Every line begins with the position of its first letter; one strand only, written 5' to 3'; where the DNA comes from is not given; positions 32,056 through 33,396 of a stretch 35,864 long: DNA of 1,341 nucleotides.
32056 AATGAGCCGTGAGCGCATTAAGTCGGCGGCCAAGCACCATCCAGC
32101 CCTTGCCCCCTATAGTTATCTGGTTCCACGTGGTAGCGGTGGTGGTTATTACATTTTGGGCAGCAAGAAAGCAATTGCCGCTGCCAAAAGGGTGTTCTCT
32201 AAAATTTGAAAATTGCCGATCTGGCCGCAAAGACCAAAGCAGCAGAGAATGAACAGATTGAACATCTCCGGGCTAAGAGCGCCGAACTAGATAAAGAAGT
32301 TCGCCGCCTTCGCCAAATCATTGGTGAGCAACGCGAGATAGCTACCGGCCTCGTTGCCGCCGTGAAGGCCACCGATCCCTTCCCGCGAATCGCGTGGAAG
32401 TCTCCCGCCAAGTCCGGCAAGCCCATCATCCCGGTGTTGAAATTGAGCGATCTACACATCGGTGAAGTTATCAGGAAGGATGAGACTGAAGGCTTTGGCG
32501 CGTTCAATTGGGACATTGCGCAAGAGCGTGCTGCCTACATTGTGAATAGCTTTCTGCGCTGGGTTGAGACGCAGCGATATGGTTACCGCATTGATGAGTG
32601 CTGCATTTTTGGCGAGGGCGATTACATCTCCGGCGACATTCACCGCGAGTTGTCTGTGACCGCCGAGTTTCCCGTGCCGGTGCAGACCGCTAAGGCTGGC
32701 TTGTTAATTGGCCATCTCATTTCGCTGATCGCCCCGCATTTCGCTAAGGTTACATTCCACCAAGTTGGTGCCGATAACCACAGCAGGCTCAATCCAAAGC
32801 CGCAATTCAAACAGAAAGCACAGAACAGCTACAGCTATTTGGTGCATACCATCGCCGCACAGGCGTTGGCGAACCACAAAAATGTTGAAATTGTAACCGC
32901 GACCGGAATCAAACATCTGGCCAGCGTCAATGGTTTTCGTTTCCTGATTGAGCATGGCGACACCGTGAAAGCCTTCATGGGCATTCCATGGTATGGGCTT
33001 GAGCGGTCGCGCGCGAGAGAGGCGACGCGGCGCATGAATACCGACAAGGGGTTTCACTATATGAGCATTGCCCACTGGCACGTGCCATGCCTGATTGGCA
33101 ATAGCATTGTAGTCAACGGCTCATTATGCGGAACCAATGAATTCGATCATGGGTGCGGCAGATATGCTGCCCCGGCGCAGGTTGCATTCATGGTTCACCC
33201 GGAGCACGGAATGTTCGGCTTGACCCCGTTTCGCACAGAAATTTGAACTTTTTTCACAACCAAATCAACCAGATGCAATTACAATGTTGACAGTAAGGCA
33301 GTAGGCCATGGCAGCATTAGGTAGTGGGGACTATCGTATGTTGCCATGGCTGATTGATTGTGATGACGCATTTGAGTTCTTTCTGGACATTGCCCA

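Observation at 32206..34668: Nucleotide-hydrolase trio (metallophosphoesterase, MazG/DUF550-like, HD-domain YfbR-like) immediately upstream of the endolysin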

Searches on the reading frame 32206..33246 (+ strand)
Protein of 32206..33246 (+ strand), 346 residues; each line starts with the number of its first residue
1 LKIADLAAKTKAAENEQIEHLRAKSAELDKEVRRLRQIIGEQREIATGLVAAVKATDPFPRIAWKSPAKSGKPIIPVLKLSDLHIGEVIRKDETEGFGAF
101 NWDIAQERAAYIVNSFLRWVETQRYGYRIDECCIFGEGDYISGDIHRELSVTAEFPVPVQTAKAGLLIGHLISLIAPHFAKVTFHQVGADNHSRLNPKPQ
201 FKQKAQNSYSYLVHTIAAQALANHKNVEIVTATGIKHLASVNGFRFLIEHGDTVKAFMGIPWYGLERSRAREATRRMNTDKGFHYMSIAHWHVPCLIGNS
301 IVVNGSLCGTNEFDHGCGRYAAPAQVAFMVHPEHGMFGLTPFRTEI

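Call 3: search_protein_families(library=pfam, proteins=[window:32206-33246:+], max_evalue=0.1)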
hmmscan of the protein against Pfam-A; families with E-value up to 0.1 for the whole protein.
window:32206-33246:+ (346 aa): 1 family
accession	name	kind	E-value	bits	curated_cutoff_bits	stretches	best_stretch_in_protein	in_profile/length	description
PF12329.13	TMF_DNA_bd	-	0.019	15.4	35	1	8-42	25-59/74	TATA element modulatory factor 1 DNA binding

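Call 4: search_protein_families(library=phrogs, proteins=[window:32206-33246:+], max_evalue=0.01)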
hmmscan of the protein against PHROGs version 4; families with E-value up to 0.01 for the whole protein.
window:32206-33246:+ (346 aa): 2 families
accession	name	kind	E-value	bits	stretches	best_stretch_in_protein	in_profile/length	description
phrog_284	-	DNA, RNA and nucleotide metabolism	3.9e-41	142.3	1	14-335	64-385/398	exonuclease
phrog_704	-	DNA, RNA and nucleotide metabolism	0.00023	21.4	1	52-142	112-196/390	DNA repair exonuclease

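Call 7: search_protein_families(library=ncbifam, proteins=[window:32206-33246:+], max_evalue=0.1)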
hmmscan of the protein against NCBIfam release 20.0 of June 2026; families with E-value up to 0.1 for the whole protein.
window:32206-33246:+ (346 aa): 0 families

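Call 8: search_solved_structures(query=window:32206-33246:+, max_evalue=1, show_alignments=2)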
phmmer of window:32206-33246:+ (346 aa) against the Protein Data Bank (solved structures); distinct sequences matched with E-value up to 1: 10.
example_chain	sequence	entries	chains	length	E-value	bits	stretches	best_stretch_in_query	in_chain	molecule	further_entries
1fav_A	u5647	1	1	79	0.22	13.7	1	16-51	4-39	HIV-1 ENVELOPE PROTEIN CHIMERA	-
1ij3_A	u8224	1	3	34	0.41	12.8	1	15-42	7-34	general control protein GCN4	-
1env_A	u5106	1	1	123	0.45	12.7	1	16-51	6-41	HIV-1 ENVELOPE PROTEIN CHIMERA CONSISTING OF A FRAGMENT OF GCN4 ZIPPER CLONED N-TERMINAL T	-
9t3e_B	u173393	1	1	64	0.47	12.6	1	4-53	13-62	RIPb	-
4nj0_A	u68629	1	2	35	0.59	12.3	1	15-42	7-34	General control protein GCN4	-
4nj2_A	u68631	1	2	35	0.6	12.3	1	15-42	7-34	General control protein GCN4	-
7t6f_C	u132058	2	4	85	0.75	12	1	16-46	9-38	Interferon lambda receptor 1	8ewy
8glv_Fy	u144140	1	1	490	0.77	11.9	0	6-49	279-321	DUF4201 domain-containing protein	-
4dme_A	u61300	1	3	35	0.86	11.8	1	15-42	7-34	GCN4-p1 leucine zipper domain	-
4nj1_A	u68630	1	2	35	0.89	11.7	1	15-42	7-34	General control protein GCN4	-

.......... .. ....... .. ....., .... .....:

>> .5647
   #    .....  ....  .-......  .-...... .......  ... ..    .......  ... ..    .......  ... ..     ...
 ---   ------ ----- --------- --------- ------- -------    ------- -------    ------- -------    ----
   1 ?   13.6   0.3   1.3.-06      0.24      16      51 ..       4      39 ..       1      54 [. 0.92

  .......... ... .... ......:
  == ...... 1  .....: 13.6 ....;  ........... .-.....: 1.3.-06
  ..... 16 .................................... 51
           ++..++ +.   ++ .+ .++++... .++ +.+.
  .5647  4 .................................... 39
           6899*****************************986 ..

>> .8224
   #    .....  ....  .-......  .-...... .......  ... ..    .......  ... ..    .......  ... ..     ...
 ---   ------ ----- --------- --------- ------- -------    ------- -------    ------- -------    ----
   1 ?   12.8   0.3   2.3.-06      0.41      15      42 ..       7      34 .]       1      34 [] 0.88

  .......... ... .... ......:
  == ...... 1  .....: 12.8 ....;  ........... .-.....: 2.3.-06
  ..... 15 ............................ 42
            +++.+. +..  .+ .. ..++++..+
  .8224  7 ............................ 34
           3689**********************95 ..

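Call 11: find_homologous_proteins(query=window:32206-33246:+)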
Query window:32206-33246:+ (346 aa): 313 proteins with E <= 0.001 among 3435 candidates; the best 120 are listed.
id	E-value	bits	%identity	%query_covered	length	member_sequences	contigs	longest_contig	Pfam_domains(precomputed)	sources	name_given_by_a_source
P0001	7.1e-235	796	100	100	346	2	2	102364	-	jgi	-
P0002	5.6e-163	560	68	100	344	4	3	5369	-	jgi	jgi:hypothetical protein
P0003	4.5e-144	498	64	96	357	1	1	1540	-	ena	-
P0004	5.2e-144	498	62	98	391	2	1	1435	-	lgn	-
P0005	2.0e-142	492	60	99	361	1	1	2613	-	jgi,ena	jgi:hypothetical protein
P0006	2.3e-142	492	63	95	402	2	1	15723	-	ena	-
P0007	5.8e-141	488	62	99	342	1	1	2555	-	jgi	-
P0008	2.5e-140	485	62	98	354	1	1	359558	-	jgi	jgi:hypothetical protein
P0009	4.1e-140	485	61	97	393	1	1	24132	-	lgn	-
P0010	7.5e-140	484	62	97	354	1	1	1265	-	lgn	-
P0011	4.8e-138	478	61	99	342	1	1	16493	-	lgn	-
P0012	1.8e-136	473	60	97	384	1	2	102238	-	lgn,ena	-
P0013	3.0e-136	472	60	96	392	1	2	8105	-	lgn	-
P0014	6.8e-136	471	60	99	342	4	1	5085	-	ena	-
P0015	3.5e-134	465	59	100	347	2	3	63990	-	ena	-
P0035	2.6e-120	420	58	95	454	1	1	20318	-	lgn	-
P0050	7.0e-116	405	54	98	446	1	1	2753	-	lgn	-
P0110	6.4e-106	372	53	99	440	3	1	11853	-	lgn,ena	-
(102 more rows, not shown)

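Call 12: find_encoding_contigs(protein=P0001, flank=10000, max_places=4)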
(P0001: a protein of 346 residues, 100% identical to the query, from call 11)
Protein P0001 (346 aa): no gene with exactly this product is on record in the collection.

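Call 13: find_encoding_contigs(protein=P0008, flank=8000, max_places=3)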
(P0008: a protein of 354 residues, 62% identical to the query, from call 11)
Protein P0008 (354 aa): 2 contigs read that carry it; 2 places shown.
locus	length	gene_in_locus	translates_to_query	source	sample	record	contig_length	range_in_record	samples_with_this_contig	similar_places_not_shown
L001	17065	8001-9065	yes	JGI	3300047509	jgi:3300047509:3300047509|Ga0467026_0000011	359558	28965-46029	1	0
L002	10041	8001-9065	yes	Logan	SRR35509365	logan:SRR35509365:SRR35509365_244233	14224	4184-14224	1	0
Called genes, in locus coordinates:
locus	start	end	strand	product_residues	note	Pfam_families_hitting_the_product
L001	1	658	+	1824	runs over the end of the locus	-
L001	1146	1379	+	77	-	-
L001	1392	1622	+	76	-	-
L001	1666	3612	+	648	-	-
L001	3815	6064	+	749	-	PF15780:ASH (faint), PF19078:Big_12 (weak), PF22073:Cep192_D4 (weak), PF07610:DUF1573 (faint), PF22544:HYDIN_VesB_CFA65-like_Ig (weak)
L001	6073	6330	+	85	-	-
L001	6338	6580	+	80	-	-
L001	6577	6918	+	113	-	-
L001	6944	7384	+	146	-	PF00383:dCMP_cyt_deam_1, PF14437:MafB19-deam (weak)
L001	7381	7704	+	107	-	-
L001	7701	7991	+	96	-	-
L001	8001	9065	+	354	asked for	-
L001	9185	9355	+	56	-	PF01402:RHH_1 (faint)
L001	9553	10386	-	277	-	PF10411:DsbC_N (weak), PF13462:Thioredoxin_4, PF01323:DSBA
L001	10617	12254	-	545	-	PF00795:CN_hydrolase, PF02540:NAD_synthase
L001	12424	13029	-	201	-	PF13489:Methyltransf_23 (weak), PF08241:Methyltransf_11, PF13649:Methyltransf_25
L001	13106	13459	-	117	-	PF01521:Fe-S_biosyn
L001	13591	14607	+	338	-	PF00180:Iso_dh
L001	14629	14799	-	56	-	-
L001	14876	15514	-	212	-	-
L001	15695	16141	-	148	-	PF04238:DUF420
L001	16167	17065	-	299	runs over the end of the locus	PF01040:UbiA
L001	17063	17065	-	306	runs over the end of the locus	PF02628:COX15-CtaA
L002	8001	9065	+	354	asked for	-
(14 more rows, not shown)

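Call 20: find_encoding_contigs(protein=P0012, flank=10000, max_places=2)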
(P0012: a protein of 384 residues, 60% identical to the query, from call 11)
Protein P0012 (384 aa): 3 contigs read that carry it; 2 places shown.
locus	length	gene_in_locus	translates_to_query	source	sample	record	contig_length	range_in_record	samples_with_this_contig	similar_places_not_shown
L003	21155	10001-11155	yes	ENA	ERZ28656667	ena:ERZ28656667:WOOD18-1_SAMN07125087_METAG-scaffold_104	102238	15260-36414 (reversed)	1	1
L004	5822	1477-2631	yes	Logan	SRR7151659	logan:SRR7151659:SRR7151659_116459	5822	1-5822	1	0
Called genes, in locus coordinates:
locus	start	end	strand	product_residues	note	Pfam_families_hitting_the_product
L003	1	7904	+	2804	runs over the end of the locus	-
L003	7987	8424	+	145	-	-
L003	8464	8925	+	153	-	-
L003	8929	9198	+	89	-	-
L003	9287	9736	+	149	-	-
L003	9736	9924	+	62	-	-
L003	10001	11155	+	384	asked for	-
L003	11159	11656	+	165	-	PF02945:Endonuclease_7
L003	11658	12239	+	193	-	PF18909:dGTP_diPhyd_N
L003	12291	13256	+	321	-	-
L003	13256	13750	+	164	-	PF02945:Endonuclease_7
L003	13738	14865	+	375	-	PF00149:Metallophos, PF12850:Metallophos_2 (weak)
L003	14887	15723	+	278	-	PF01541:GIY-YIG (weak), PF07460:NUMOD3 (faint)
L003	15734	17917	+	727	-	PF02463:SMC_N (faint), PF13476:AAA_23 (faint)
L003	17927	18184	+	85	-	PF06289:FlbD (weak)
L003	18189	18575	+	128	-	PF00436:SSB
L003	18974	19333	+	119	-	-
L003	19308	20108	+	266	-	-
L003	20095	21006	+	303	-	PF01844:HNH (weak)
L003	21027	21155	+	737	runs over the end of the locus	PF13481:AAA_25 (weak)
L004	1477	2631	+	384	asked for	-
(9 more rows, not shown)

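Call 21: find_encoding_contigs(protein=P0015, flank=10000, max_places=2)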
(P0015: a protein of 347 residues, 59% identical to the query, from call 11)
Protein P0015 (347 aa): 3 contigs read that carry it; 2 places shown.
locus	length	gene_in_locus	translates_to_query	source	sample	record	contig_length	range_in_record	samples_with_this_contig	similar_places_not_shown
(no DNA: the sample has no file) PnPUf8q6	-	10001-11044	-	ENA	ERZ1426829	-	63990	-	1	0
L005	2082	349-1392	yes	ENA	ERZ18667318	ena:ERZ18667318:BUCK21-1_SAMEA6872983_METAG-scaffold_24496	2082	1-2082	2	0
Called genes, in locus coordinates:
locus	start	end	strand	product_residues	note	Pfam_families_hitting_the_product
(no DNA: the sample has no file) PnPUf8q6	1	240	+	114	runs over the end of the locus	PF09152:DUF1937, PF14359:DUF4406 (weak)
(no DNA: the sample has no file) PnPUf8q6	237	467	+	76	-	-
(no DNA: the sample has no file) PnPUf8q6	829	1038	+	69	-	-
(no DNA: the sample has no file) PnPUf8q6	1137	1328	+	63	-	-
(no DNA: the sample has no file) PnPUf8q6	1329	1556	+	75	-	-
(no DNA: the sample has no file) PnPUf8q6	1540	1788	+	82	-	-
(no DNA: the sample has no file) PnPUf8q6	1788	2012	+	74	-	-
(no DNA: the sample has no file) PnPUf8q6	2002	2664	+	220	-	PF02026:RyR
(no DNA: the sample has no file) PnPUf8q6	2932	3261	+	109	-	-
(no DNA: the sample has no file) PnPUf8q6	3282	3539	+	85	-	-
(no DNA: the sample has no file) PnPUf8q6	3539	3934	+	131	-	-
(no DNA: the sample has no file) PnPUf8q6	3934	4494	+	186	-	PF01327:Pep_deformylase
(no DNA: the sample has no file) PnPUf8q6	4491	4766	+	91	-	-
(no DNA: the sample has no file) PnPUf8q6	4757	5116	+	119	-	-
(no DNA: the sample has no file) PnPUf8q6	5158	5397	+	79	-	-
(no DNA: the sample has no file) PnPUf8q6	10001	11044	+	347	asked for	-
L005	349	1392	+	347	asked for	-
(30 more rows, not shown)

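Call 22: search_dna_similar(query=window:32206-33246:+, collection=phages, mode=protein, max_rows=40, rows=spread)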
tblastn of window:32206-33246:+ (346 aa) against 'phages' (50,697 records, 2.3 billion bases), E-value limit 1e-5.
Records with a match: 59; places in all: 59; records where one place covers at least 80% of the query: 56.
Best place of each record, by identity: <60% 59.
By first word of the organism name: Enterococcus 31; Bacteroides 10; Fusobacterium 4; Lactobacillus 4; Synechococcus 2; Cyanophage 2; Caudoviricetes 1; Streptomyces 1; Alicyclobacillus 1; uncultured 1; and 2 more.
By host as written in the record: Enterococcus faecalis 7; - 5; Enterococcus sp. 5; Enterococcus faecium 4; Enterococcus mundtii 3; Bacteroides uniformis DA241 2; Bacteroides uniformis 2; Synechococcus sp. CB0201 2; and 19 more.
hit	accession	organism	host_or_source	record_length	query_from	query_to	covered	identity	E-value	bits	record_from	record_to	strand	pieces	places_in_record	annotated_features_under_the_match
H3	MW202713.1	Caudoviricetes sp.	Manatee Spring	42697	5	336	96%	29.9%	7e-26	114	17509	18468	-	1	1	archeal DNA polymerase iI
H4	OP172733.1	Bacteroides phage BU241P1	Bacteroides uniformis DA241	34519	12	341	95%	25.5%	5e-9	64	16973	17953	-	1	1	hypothetical protein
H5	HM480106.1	Synechococcus phage S-CBS1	Synechococcus sp. CB0201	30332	9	345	97%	24.4%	2e-9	65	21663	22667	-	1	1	hypothetical protein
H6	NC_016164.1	Synechococcus phage S-CBS1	Synechococcus sp. CB0201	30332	9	345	97%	24.4%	2e-9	65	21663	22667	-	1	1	DNA repair exonuclease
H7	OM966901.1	Enterococcus phage vB_OCPT_Bill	Enterococcus sp.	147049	13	333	93%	24.8%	4e-7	58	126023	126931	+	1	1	hypothetical protein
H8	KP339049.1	Enterococcus phage EFDG1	Enterococcus faecalis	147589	13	333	93%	24.8%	4e-7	58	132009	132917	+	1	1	hypothetical protein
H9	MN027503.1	Enterococcus phage vB_OCPT_Ben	Enterococcus faecalis EnGen0211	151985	13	333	93%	24.8%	4e-7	58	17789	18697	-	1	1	hypothetical protein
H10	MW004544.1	Enterococcus phage EFGrKN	Enterococcus faecalis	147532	13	333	93%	24.8%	4e-7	57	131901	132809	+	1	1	hypothetical protein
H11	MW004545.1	Enterococcus phage EFGrNG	Enterococcus faecalis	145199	13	333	93%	24.8%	5e-7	57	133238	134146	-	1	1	hypothetical protein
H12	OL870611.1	Enterococcus phage UTI-EfS3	Enterococcus faecalis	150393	13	333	93%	24.8%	5e-7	57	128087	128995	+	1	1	hypothetical protein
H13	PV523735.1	Enterococcus phage ZJGS2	Enterococcus mundtii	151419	13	333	93%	24.8%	5e-7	57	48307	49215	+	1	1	metallophosphoesterase domain-containing protein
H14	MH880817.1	Enterococcus phage EfV12-phi1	Enterococcus faecium TX1330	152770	13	333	93%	24.8%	5e-7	57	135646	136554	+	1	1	hypothetical protein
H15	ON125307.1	Enterococcus phage vB_OCPT_Bop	Enterococcus sp.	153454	13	333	93%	24.8%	5e-7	57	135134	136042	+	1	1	hypothetical protein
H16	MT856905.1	Enterococcus phage vB_EfaM_A2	Enterococcus faecalis OG1RF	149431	13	333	93%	24.8%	5e-7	57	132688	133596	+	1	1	metallophosphoesterase domain containing protein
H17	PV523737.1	Enterococcus phage ZJGS4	Enterococcus mundtii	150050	13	333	93%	24.8%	5e-7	57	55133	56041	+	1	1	metallophosphoesterase domain containing protein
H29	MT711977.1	Streptomyces phage Dagobah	Streptomyces coelicolor M600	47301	4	335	96%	23.9%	5e-11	70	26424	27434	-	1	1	putative DNA repair nuclease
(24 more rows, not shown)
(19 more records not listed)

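Call 27: find_related_loci(query=A1, collection=viral_contigs, flank=6000)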
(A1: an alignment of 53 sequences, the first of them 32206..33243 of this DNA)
Query A1 (346 aa) in viral_contigs; peptide patterns used: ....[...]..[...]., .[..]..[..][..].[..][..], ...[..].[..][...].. (x = any residue, [..] = any of these).
244 stretches matched a pattern; 143 encode a relative of the query (tblastn E <= 1e-3); the best 80 are kept; 80 distinct loci.
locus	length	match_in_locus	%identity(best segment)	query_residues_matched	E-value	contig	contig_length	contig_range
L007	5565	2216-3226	54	6-342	1e-126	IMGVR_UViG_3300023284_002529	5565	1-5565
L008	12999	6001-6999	52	10-342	4e-116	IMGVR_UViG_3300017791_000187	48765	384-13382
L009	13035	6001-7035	50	7-337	6e-115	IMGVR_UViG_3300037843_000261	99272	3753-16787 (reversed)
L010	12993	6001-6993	50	20-337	1e-114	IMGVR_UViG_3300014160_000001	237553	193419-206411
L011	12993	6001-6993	50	20-337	1e-114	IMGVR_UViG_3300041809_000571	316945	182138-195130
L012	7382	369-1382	51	21-345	3e-114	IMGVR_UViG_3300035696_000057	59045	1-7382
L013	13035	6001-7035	50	7-337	6e-115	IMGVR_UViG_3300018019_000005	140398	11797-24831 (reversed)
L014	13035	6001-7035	50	7-337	6e-115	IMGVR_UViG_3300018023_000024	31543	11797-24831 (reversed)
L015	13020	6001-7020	48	7-343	2e-102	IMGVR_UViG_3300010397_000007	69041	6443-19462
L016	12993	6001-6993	48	15-345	1e-99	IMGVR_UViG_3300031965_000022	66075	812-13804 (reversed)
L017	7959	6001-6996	46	11-342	9e-97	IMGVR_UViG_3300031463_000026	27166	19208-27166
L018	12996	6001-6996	46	11-342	2e-96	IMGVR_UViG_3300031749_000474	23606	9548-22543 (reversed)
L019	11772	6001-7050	49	4-346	1e-104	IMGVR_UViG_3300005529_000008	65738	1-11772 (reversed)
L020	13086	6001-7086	41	1-345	7e-96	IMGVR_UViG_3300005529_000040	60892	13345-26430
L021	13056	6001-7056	43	2-340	7e-95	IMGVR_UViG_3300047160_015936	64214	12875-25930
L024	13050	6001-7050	43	1-343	4e-81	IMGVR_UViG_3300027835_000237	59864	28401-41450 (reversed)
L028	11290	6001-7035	41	8-338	7e-75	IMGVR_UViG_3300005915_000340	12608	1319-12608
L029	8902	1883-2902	41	9-343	1e-73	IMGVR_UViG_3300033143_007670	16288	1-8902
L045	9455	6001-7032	38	11-343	9e-68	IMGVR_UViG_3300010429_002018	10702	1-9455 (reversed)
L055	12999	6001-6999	39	9-340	5e-64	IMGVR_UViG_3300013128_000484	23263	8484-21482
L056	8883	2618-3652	36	9-342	1e-63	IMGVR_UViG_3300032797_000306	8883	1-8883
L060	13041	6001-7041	35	8-343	9e-63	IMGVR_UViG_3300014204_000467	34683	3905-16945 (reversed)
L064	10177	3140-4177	35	7-342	7e-63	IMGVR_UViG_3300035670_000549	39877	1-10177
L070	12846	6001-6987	35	16-343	2e-61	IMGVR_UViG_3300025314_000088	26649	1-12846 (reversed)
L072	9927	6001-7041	35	3-340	3e-61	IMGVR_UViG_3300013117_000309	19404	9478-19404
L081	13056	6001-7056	34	9-342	3e-59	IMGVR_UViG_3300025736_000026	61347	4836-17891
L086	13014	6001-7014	34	8-342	7e-58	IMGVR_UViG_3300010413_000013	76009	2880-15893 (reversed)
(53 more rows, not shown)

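Call 31: predict_structure(alignment_id=A1)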
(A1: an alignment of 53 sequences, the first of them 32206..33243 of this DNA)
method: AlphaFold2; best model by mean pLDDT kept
length: 346 residues; sequences in the alignment: 53
mean_pLDDT: 91.0   pTM: 0.84
mean pLDDT of the five models: 91.0, 90.5, 89.1, 87.5, 85.3
residues with pLDDT >= 90: 244; 70-90: 87; 50-70: 15; < 50: 0
segments of 3 or more residues with pLDDT < 50: none
pLDDT, mean of each block of 10 residues (from residue 1): 67 81 92 87 73 77 83 97 96 88 98 98 96 98 91 92 96 98 97 85 90 94 97 96 98 77 89 95 97 94 95 86 97 98 95
secondary structure, 60 per line:
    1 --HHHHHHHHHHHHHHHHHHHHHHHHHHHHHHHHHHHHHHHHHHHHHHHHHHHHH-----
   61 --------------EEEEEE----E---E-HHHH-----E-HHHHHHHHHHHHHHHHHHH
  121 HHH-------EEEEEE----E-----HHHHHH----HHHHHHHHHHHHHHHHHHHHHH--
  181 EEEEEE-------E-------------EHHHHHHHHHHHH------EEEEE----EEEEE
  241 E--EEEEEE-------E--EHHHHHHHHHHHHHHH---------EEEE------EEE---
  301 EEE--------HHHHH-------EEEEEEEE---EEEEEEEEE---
elements in order: H3-55 E75-80 H91-94 H102-123 E131-136 H147-152 H157-178 E181-186 H209-220 E227-231 E236-241 E244-249 H261-275 E285-288 E295-297 E301-303 H312-316 E324-331 E335-343
